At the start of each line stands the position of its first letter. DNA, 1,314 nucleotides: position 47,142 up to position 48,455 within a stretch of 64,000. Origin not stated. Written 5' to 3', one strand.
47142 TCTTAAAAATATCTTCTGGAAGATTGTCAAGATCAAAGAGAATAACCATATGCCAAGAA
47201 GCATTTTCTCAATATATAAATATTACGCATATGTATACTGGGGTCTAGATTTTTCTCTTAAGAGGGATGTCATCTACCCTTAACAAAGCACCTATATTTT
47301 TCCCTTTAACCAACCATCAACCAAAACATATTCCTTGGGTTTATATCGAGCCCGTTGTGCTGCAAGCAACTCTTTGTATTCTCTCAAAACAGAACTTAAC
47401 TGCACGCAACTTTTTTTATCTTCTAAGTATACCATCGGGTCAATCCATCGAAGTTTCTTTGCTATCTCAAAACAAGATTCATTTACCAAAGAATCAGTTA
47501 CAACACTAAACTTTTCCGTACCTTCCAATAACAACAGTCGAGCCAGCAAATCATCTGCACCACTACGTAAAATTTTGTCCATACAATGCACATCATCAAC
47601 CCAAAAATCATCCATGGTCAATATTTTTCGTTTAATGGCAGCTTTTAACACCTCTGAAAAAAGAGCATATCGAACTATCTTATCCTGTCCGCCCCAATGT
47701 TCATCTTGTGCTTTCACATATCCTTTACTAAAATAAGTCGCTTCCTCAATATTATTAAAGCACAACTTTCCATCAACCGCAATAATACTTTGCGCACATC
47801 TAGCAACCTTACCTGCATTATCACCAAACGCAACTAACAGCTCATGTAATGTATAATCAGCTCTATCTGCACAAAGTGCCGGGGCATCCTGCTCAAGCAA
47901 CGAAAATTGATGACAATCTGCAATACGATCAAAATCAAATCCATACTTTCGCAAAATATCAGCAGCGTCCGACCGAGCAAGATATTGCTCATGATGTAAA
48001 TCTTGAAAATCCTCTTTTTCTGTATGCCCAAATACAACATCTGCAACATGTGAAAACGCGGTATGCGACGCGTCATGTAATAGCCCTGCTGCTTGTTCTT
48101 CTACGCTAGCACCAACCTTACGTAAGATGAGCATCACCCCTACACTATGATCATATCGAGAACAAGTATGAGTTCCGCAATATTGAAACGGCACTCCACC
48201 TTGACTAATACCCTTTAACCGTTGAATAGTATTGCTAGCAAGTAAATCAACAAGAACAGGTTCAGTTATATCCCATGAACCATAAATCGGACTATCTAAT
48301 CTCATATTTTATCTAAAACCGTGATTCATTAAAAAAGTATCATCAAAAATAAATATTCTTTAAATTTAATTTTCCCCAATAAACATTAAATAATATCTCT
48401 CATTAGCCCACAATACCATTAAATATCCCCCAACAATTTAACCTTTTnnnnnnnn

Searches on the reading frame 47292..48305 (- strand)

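Call 44: search_protein_families(library=pfam, proteins=[window:47292-48305:-], max_evalue=0.001)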
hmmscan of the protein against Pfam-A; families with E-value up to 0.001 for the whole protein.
window:47292-48305:- (337 aa): 1 family
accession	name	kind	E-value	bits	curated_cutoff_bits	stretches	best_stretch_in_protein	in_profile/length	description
PF01966.28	HD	-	3.2e-09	37.5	22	1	50-152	1-113/116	HD domain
